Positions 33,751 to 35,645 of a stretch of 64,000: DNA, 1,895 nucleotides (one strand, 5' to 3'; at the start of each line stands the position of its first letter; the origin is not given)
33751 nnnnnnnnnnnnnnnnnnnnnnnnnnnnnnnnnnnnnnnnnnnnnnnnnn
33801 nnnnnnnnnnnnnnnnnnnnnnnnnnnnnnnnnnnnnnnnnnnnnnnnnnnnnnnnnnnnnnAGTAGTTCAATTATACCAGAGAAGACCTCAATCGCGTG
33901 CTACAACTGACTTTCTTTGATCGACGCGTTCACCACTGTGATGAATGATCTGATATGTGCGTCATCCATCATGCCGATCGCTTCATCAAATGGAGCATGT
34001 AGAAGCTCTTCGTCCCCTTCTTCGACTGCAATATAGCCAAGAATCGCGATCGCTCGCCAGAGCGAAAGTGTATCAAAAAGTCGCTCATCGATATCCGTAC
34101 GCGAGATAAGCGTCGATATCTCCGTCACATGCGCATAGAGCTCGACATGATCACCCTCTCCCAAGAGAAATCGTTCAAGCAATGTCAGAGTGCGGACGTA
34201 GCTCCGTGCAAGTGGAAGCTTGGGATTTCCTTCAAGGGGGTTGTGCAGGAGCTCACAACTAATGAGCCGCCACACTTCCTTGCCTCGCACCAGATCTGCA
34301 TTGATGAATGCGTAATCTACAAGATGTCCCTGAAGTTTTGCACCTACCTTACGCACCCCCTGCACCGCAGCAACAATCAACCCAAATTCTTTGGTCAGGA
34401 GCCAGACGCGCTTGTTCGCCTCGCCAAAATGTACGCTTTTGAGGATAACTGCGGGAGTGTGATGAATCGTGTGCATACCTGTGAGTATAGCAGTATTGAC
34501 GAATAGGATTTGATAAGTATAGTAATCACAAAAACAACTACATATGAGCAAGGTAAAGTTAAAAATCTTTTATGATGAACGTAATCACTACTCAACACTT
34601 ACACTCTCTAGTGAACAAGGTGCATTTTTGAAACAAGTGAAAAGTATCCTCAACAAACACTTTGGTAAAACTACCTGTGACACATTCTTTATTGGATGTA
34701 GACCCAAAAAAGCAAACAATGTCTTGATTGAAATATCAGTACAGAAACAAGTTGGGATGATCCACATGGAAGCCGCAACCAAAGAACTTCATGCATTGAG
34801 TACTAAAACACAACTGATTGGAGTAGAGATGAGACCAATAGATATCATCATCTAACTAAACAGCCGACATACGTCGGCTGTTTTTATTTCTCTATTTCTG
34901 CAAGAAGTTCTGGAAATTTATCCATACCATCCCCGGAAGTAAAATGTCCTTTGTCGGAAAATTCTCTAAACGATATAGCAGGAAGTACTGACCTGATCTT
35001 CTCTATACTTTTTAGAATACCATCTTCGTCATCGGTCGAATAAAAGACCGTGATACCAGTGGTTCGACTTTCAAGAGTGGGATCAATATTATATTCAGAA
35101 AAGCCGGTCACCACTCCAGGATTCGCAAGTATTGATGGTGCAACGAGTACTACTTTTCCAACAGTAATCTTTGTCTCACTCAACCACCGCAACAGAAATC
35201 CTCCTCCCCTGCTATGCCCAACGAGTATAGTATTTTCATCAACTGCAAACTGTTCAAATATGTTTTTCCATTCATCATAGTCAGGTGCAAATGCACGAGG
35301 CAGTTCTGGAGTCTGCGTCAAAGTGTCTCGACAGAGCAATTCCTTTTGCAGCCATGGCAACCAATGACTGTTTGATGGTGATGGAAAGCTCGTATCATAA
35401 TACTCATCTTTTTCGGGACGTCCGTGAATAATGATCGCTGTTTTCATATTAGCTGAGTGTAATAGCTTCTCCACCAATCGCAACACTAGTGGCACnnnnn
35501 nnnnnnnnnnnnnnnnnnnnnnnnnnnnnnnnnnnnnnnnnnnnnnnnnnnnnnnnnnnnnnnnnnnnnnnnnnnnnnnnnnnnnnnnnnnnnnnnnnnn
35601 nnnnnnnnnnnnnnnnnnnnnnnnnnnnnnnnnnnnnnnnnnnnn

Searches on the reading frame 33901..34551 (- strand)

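Call 42: search_protein_families(library=pfam, proteins=[window:33901-34551:-], max_evalue=0.001)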
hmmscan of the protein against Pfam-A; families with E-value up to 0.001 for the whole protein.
window:33901-34551:- (216 aa): 1 family
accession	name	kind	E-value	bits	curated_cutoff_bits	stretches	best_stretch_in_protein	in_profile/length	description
PF11967.14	RecO_N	-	4.8e-10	39.8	27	1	26-103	1-78/80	Recombination protein O N terminal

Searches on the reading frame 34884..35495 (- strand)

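Call 42: search_protein_families(library=pfam, proteins=[window:34884-35495:-], max_evalue=0.001)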
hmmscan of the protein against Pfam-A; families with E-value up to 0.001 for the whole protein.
window:34884-35495:- (203 aa): 3 families
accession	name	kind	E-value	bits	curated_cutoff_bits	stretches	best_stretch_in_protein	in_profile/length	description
PF06821.19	Ser_hydrolase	-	2.3e-09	37.8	22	1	41-199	11-168/172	Serine hydrolase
PF00561.26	Abhydrolase_1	-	7.9e-05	22.9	25.8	1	86-124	68-103/245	alpha/beta hydrolase fold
PF12146.15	Hydrolase_4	-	0.00094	19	27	0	84-128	73-117/239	Serine aminopeptidase, S33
